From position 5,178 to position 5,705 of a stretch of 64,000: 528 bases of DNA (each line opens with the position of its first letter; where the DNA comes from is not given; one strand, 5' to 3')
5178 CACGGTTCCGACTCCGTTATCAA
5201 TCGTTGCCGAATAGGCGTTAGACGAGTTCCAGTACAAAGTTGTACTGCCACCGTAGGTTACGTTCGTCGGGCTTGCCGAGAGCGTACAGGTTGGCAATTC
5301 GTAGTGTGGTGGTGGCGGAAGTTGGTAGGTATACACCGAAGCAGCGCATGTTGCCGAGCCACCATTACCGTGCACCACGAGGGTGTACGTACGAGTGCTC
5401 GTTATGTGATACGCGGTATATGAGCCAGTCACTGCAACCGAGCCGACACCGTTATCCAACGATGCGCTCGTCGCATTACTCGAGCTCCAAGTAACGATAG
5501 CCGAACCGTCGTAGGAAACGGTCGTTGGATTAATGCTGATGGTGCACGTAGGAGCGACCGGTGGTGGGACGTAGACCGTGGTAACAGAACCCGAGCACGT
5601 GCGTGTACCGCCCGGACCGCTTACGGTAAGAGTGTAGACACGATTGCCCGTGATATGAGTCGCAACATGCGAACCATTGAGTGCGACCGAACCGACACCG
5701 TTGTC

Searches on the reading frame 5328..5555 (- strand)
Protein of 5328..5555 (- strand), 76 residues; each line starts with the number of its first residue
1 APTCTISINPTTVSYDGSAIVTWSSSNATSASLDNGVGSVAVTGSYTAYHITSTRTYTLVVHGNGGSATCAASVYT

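Call 9: find_homologous_proteins(query=A1, max_evalue=0.001)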
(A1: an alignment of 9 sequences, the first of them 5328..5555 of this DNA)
Query A1 (9 sequences) (76 aa, profile of the alignment): 1 proteins with E <= 0.001 among 269 candidates.
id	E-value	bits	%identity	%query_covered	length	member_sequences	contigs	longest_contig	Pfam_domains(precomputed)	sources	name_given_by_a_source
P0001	6.4e-12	63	45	88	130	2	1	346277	-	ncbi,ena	-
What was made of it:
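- Tried and rejected: (1) The word-indexed search of 5.8 billion proteins with the 76-aa domain profile returned one hit (call 9).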

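Call 10: search_solved_structures(query=A1, max_evalue=10, show_alignments=2)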
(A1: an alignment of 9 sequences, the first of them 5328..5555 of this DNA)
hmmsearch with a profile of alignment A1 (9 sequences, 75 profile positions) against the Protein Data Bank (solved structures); distinct sequences matched with E-value up to 10: 7.
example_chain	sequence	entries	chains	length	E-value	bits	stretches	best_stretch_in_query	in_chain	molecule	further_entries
8jl8_A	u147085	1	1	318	0.032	17.5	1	5-64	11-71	Collagen-binding adhesin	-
2ygl_A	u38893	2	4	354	0.058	16.7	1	14-51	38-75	BLOOD GROUP A-AND B-CLEAVING ENDO-BETA-GALACTOSIDASE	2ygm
2n59_A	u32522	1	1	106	0.18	15.2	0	37-66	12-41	Putative uncharacterized protein CsgH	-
6to1_A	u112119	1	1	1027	0.68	13.3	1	10-38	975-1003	Minor fimbrium subunit Mfa5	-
2f6a_A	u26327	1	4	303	1.9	11.9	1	6-67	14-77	Collagen adhesin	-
3b43_A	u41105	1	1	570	9.1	9.7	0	48-75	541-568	Titin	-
4qrk_A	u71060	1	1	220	9.3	9.6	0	29-48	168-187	Hypothetical protein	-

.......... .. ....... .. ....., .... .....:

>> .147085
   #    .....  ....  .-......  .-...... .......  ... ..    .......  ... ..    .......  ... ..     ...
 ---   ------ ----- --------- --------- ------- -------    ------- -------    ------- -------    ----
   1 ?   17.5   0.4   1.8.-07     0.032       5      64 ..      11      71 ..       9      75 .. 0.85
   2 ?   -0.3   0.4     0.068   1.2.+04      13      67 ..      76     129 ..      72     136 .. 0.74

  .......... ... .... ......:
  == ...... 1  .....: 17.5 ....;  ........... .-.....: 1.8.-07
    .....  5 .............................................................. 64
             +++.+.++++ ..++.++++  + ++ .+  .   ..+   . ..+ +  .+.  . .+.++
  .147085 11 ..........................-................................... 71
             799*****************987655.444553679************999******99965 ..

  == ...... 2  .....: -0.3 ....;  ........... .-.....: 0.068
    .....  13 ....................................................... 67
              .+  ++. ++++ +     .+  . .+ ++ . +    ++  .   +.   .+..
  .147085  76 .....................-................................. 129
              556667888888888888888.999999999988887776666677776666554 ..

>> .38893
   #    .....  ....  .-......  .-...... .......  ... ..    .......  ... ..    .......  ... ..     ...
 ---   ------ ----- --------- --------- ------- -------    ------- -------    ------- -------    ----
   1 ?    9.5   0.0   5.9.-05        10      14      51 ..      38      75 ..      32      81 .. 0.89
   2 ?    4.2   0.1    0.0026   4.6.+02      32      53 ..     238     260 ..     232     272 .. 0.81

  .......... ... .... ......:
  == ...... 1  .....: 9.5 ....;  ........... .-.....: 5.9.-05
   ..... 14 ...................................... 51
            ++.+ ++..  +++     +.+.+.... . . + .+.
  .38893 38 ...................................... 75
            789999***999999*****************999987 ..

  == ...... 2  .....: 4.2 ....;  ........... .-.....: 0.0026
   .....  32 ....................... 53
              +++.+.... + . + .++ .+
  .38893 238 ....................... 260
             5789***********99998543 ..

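Call 18: predict_structure(alignment_id=A1)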
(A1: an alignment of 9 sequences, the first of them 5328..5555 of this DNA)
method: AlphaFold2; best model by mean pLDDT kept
length: 76 residues; sequences in the alignment: 9
mean_pLDDT: 96.8   pTM: 0.81
mean pLDDT of the five models: 96.8, 96.7, 96.5, 95.9, 94.9
residues with pLDDT >= 90: 75; 70-90: 1; 50-70: 0; < 50: 0
segments of 3 or more residues with pLDDT < 50: none
pLDDT, mean of each block of 10 residues (from residue 1): 97 97 98 95 97 97 97 97
secondary structure, 60 per line:
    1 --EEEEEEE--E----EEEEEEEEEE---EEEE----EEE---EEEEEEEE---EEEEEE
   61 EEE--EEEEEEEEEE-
elements in order: E3-9 E17-26 E30-33 E38-40 E44-51 E55-63 E66-75
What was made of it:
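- On Disulfide-bracketed domain: The strand ranges are compatible with adjacency (call 18).
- Fold: call 18 gives pLDDT 96.8 with seven strands. In the model, strand A spans residues 3-9 and strand G residues 66-75 (call 18).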

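Call 20: search_protein_representatives(alignment_id=A1)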
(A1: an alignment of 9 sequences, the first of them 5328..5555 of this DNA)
Query: 9 sequences, 75 profile positions. Proteins with E-value up to 0.001 (for the whole library): 17771; up to 1e-10: 7027; up to 1e-30: 1481. The best 150 are listed.
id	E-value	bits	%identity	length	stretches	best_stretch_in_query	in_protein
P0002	0.0e+00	1827.3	-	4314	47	2-75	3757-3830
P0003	1.6e-285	938.2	-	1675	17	2-75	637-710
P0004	8.1e-227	750.1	-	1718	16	6-75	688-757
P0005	2.6e-204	678.0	-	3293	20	4-75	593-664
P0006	7.0e-199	660.5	-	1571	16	3-75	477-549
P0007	1.0e-192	640.8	-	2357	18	2-75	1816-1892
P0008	1.3e-192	640.4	-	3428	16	2-74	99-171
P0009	4.6e-182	606.6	-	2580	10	2-75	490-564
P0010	2.6e-176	588.2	-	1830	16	7-75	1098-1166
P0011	5.0e-172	574.5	-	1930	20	2-75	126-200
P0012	1.1e-166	557.4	-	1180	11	2-75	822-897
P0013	5.1e-166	555.2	-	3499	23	6-75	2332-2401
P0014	2.8e-165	552.9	-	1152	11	2-74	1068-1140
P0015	1.4e-164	550.6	-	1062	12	2-75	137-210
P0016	2.3e-157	527.5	-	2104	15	2-75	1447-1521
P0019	2.3e-151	508.3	-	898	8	2-75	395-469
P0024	6.2e-143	481.3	-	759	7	1-75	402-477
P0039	7.8e-120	407.3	-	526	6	1-75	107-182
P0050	2.7e-114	389.5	-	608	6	2-75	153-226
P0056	5.4e-112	382.1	-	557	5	2-75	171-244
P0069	8.6e-106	362.3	-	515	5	2-75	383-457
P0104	2.5e-95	328.7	-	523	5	1-75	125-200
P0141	2.5e-87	303.1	-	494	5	2-75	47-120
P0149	7.1e-86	298.4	-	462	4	1-74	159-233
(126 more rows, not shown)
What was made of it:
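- Tried and rejected: The exhaustive representative search (call 20) was needed.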

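Call 28: search_protein_families(library=pfam, proteins=[P0039, P0050, P0056, P0069, P0104, P0141, P0149, P0024, P0019, P0015], max_evalue=0.1)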
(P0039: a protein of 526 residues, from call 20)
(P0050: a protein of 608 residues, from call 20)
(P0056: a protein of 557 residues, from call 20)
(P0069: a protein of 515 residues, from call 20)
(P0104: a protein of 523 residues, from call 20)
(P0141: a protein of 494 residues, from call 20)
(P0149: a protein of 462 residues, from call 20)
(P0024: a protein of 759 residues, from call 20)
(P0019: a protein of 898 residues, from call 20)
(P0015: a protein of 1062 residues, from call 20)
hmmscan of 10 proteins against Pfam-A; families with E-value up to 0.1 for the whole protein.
P0039 (526 aa): 2 families
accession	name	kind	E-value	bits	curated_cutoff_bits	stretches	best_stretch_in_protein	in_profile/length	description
PF00964.22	Elicitin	-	5e-05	23.7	25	0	90-122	46-78/88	Elicitin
PF10836.13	DUF2574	-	0.029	14.7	27.5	0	69-106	12-49/93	Protein of unknown function (DUF2574)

P0050 (608 aa): 2 families
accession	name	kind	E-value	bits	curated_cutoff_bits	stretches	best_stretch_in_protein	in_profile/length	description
PF22352.2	K319L-like_PKD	-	1e-06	29.1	27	0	486-557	14-84/84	K319L-like, PKD domain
PF10164.14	BRI3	-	0.074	14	25.9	0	525-572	16-62/106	Brain protein I3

P0056 (557 aa): 4 families
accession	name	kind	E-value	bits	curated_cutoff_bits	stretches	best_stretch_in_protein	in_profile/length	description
PF21602.3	GldM_3rd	-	8.7e-06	26.4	25.2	0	116-155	29-70/82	GldM third domain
PF07679.22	I-set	-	0.011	16.2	23.7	0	136-164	62-90/90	Immunoglobulin I-set domain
PF13953.12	PapC_C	-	0.048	13.9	27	0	452-492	24-63/66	PapC C-terminal domain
PF10836.13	DUF2574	-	0.057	13.7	27.5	0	142-169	23-50/93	Protein of unknown function (DUF2574)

P0069 (515 aa): 7 families
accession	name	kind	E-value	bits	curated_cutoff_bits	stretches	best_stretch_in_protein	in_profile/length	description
PF22352.2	K319L-like_PKD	-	8.9e-10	38.9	27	3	65-136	13-84/84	K319L-like, PKD domain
PF06832.18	BiPBP_C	-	0.0021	18.3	26.8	0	261-289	59-87/90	Penicillin-Binding Protein C-terminus Family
PF19453.4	DUF5991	-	0.0042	17.8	24.3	0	191-234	20-63/122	Family of unknown function (DUF5991)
PF16353.11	LacZ_4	-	0.0048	17.6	27.3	0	258-301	31-67/87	Beta-galactosidase, domain 4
PF14686.12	fn3_3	-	0.026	14.8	24.4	0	116-137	46-68/75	Polysaccharide lyase family 4, domain II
PF22084.1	UfSP_MPN_N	-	0.033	14.7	27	0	247-279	33-66/84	Ufm1 specific protease UfSP N-terminal MPN domain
PF17963.7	Big_9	-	0.067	14.5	23.6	1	382-455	16-88/89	Bacterial Ig domain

P0104 (523 aa): 0 families

P0141 (494 aa): 2 families
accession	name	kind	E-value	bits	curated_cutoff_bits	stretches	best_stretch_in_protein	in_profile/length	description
PF19453.4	DUF5991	-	0.00052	20.7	24.3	0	18-58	22-62/122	Family of unknown function (DUF5991)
PF23608.1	Ig_ILCR1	-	0.028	14.9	27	0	33-117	14-97/114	ILCR1 Ig-like domain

P0149 (462 aa): 5 families
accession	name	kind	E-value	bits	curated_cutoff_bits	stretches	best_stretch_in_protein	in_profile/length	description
PF05506.17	PLipase_C_C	-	0.0028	19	24.4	0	208-267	11-58/80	Bacterial phospholipase C, C-terminal domain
PF00746.26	Gram_pos_anchor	-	0.0054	17.1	20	1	426-461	10-40/43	LPXTG cell wall anchor motif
PF24528.1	Ig_ADGRF3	-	0.0085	16.7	27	0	257-305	31-80/91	Adhesion G-protein coupled receptor F3-like, Ig-like domain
PF16656.11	Pur_ac_phosph_N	-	0.036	15.1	30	1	167-227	26-84/93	Purple acid Phosphatase, N-terminal domain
PF14054.11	DUF4249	-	0.063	13.3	28.5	0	188-262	72-136/269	Domain of unknown function (DUF4249)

P0024 (759 aa): 1 family
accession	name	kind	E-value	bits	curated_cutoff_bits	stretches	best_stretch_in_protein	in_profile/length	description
PF15448.11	NTS_2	-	0.038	14.9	25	0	248-260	27-39/50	N-terminal segments of P. falciparum erythrocyte membrane protein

P0019 (898 aa): 4 families
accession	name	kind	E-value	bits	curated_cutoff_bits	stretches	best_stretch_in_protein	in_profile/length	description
PF22352.2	K319L-like_PKD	-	0.0058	17.1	27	0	790-813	61-84/84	K319L-like, PKD domain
PF19453.4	DUF5991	-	0.023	15.4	24.3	0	364-382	23-41/122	Family of unknown function (DUF5991)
PF06832.18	BiPBP_C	-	0.071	13.4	26.8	0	766-807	45-88/90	Penicillin-Binding Protein C-terminus Family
PF10827.13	DUF2552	-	0.098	13.3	27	0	355-383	16-44/79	Protein of unknown function (DUF2552)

P0015 (1062 aa): 1 family
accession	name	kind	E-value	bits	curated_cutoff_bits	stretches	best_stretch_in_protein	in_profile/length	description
PF07679.22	I-set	-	0.0029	18.1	23.7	0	430-451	69-90/90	Immunoglobulin I-set domain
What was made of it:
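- On Annotated Pfam Ig/PKD families (Big_2, PKD, K319L-like_PKD, I-set, Big_9): Two whole homologues pass K319L-like_PKD by summed score (call 28).
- On LPXTG-type cell-wall sorting signal: One homologue scores 17.1 bits against a cut-off of 20 (call 28).
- Call 28: a homologue's signal scores 17.1 bits on Pfam Gram_pos_anchor, against a cut-off of 20.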

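Call 38: search_protein_families(library=pfam, alignment_id=A3, max_evalue=0.01)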
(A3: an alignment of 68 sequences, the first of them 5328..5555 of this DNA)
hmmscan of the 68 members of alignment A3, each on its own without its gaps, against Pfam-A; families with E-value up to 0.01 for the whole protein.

A. member 1, window:5328-5555:- (76 aa): 0 families

B. families by the number of members that match (of 68 scanned): 9 families
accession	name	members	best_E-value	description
PF24528.1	Ig_ADGRF3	4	0.00035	Adhesion G-protein coupled receptor F3-like, Ig-like domain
PF22352.2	K319L-like_PKD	3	6.3e-06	K319L-like, PKD domain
PF07679.22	I-set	2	0.006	Immunoglobulin I-set domain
PF17963.7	Big_9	1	0.00022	Bacterial Ig domain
PF18957.6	RibLong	1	0.0015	Long Rib domain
PF21602.3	GldM_3rd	1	0.0031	GldM third domain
PF13895.12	Ig_2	1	0.0043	Immunoglobulin domain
PF03442.20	CBM_X2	1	0.0083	Carbohydrate binding domain X2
PF00801.26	PKD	1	0.0084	PKD domain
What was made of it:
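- On Annotated Pfam Ig/PKD families (Big_2, PKD, K319L-like_PKD, I-set, Big_9): Of 68 diverse domain instances, at most 4 hit any one family at E<0.01 (call 38).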

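Call 39: search_solved_structures(query=A3, max_evalue=1, show_alignments=2)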
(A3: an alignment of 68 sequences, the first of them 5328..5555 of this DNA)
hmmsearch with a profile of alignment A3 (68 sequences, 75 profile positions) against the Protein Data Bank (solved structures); distinct sequences matched with E-value up to 1: 16.
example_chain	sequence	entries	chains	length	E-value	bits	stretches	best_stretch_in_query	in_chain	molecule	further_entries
6fwx_A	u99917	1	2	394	0.00081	22.5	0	48-73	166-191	Titin,Titin,Titin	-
3b43_A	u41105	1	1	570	0.0021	21.2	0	37-75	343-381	Titin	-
2a38_A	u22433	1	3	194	0.016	18.3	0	48-73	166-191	Titin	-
1ya5_A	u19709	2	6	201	0.023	17.8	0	48-73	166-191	N2B-TITIN ISOFORM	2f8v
2rjm_A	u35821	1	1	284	0.038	17.1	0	37-75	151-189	Titin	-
2rik_A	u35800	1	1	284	0.038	17.1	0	37-75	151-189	Titin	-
6sdb_A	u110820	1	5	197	0.042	17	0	48-73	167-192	Titin,Decorin,Titin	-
1e5u_I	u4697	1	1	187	0.072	16.2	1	15-63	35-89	INTIMIN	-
9ncf_S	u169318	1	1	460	0.075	16.2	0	8-75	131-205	Immunoglobulin-like domain protein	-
6hci_A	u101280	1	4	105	0.11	15.6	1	49-75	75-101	Titin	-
2yr3_A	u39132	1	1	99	0.44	13.7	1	50-75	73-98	Myosin light chain kinase, smooth muscle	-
2dyp_D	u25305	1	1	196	0.48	13.6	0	2-28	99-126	Leukocyte immunoglobulin-like receptor subfamily B member 2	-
2gw5_A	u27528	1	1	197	0.48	13.6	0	2-28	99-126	Leukocyte immunoglobulin-like receptor subfamily B member 2 precursor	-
6bcs_A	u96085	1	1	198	0.49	13.6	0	2-28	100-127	Leukocyte immunoglobulin-like receptor subfamily B member 2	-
9c9c_A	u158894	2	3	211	0.57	13.3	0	2-28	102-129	Leukocyte immunoglobulin-like receptor subfamily B member 2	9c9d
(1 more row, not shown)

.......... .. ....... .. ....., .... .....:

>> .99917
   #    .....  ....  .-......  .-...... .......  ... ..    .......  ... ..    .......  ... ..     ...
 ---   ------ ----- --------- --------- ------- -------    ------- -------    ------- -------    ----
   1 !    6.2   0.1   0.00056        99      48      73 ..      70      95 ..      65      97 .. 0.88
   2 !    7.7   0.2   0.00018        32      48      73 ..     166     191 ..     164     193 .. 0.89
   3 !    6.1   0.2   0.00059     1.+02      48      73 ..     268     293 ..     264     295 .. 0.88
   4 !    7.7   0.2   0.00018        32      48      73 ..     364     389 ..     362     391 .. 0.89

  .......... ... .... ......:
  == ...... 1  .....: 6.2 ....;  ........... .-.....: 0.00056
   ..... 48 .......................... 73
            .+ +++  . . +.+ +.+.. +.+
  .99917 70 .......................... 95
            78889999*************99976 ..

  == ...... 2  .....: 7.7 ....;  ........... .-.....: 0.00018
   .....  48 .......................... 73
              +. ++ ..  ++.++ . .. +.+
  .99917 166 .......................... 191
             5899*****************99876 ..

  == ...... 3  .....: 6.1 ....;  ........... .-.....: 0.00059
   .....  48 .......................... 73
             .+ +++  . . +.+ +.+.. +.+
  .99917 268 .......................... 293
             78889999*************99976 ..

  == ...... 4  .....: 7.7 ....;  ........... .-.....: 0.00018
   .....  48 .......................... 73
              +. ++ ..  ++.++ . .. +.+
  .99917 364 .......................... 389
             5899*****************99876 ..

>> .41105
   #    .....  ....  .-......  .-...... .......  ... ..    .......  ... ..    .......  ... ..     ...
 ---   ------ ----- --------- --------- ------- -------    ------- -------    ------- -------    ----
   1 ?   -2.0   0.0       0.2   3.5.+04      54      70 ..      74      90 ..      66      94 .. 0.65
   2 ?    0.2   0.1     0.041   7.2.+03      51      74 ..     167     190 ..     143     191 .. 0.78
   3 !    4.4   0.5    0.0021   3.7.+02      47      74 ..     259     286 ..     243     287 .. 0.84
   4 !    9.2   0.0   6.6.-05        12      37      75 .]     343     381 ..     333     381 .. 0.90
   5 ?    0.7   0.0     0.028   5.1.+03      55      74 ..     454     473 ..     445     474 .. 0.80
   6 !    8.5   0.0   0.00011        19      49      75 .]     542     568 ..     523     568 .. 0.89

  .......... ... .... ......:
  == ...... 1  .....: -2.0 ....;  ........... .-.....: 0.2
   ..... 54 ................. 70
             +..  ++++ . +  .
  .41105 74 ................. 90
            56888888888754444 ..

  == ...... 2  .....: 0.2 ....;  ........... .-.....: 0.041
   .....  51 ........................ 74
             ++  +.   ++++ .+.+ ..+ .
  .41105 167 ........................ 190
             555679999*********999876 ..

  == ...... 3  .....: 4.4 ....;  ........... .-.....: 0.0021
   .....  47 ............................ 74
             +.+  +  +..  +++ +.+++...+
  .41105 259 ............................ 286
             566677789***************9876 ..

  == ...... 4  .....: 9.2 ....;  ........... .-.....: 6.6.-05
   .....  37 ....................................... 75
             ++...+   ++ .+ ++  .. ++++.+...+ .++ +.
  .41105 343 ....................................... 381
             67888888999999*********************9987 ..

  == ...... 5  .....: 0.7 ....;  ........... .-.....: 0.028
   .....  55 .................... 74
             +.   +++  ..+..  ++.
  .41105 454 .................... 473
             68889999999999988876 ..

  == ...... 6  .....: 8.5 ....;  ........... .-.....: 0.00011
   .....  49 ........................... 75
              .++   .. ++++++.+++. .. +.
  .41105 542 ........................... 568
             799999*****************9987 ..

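Call 59: list_cluster_members(proteins=[P0002, P0003, P0005, P0008, P0015, P0019, P0039, P0050, P0069, P0001])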
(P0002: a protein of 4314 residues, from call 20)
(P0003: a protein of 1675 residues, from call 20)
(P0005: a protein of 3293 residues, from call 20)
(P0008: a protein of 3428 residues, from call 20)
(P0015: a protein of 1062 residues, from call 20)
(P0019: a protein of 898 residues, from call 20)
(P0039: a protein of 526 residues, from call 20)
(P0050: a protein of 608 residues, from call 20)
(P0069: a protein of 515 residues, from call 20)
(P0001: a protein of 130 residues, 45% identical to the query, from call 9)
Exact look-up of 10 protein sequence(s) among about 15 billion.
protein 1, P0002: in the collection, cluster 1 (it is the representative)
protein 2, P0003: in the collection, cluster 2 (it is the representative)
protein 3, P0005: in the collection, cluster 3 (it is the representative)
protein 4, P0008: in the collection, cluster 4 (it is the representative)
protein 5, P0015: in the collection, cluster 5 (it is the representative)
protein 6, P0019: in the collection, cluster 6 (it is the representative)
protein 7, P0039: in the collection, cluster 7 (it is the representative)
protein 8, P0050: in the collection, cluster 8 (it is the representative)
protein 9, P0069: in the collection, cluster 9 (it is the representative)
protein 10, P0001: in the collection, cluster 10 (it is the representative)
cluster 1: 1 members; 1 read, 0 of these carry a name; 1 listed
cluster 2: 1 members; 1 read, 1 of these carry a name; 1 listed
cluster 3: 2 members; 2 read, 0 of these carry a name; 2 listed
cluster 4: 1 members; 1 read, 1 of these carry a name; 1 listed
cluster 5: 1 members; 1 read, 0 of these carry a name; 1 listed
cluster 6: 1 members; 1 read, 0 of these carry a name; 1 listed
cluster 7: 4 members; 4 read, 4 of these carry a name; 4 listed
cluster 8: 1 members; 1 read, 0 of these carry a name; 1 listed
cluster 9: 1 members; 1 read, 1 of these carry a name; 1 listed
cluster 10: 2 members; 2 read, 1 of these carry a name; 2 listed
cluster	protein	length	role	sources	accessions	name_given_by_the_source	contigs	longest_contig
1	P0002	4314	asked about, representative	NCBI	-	-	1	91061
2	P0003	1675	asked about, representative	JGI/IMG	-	hypothetical protein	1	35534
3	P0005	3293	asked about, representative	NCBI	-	-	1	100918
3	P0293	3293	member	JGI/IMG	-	-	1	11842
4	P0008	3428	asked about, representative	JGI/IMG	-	uncharacterized protein YkwD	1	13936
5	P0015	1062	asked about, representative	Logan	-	-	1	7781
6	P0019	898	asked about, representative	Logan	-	-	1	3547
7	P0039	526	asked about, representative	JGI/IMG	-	hypothetical protein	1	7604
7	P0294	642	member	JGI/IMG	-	hypothetical protein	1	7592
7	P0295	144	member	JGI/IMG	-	hypothetical protein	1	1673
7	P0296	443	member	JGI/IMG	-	hypothetical protein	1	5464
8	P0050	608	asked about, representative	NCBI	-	-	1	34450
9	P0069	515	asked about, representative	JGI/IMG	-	hypothetical protein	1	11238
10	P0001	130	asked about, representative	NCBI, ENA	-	-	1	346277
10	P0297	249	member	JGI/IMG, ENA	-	peptidoglycan-associated lipoprotein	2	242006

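Call 76: fold_search(model_id=the predicted structure, library=pdb)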
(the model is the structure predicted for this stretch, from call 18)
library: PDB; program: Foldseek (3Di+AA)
matches with E <= 10: 1086; with E <= 0.001: 0
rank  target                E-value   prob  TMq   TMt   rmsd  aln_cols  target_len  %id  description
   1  2nnc_B                1.6e-02  1.00  0.72  0.50   3.4        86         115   19  Structure of the sulfur carrier protein SoxY from Chlorobium limicola f thiosulfatophilum (released 2007-03-13)
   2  2oxh_Y                2.2e-02  1.00  0.64  0.46   4.2        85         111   12  The SOXYZ Complex of Paracoccus Pantotrophus (released 2007-05-22)
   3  9g8b_A                2.5e-02  1.00  0.56  0.16   4.8        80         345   21  CryoEM structure of the fragment-2 (2892-3236) in the grappling hook protein A (GhpA) in the bacterium Aureispira sp.  (released 2024-10-16)
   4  2nnc_A                2.6e-02  1.00  0.69  0.50   3.4        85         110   19  Structure of the sulfur carrier protein SoxY from Chlorobium limicola f thiosulfatophilum (released 2007-03-13)
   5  3tcx_A                2.7e-02  1.00  0.68  0.61   4.1        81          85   16  Structure of Engineered Single Domain ICAM-1 D1 with High-Affinity aL Integrin I Domain of Native C-Terminal Helix Con (released 2011-08-31)
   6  5xpw                  3.2e-02  1.00  0.71  0.34   3.5        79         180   16  Structure of amphioxus IgVJ-C2 molecule (released 2018-04-18)
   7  4x9f_A                3.2e-02  1.00  0.61  0.15   4.3        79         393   15  Crystal structure of Dscam1 isoform 6.9, N-terminal four Ig domains (released 2015-12-16)
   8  1l0q_A                3.4e-02  1.00  0.72  0.17   2.6        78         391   22  Tandem YVTN beta-propeller and PKD domains from an archaeal surface layer protein (released 2002-11-06)
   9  1iam                  3.7e-02  1.00  0.68  0.31   4.0        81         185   15  STRUCTURE OF THE TWO AMINO-TERMINAL DOMAINS OF HUMAN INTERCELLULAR ADHESION MOLECULE-1, ICAM-1 (released 1998-04-29)
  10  2oxg_B                3.9e-02  1.00  0.64  0.47   4.2        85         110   12  The SoxYZ Complex of Paracoccus pantotrophus (released 2007-05-22)
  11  4x9b_A                4.1e-02  1.00  0.59  0.15   4.4        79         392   14  Crystal structure of Dscam1 isoform 4.44, N-terminal four Ig domains (released 2015-12-16)
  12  2v5s_B                4.1e-02  1.00  0.58  0.15   4.4        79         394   14  Structural basis for Dscam isoform specificity (released 2007-09-11)
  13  2ox5_Y                4.3e-02  1.00  0.64  0.46   4.2        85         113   12  The SoxYZ complex of Paracoccus pantotrophus (released 2007-05-22)
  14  3j9f_9                4.6e-02  1.00  0.61  0.52   4.4        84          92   19  Poliovirus complexed with soluble, deglycosylated poliovirus receptor (Pvr) at 4 degrees C (released 2015-02-11)
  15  1t0p_B                4.8e-02  1.00  0.66  0.60   4.0        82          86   17  Structural Basis of ICAM recognition by integrin alpahLbeta2 revealed in the complex structure of binding domains of I (released 2005-03-08)
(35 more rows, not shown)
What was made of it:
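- On Ig-like beta-sandwich fold: Foldseek gives TM 0.6-0.76 (call 76).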
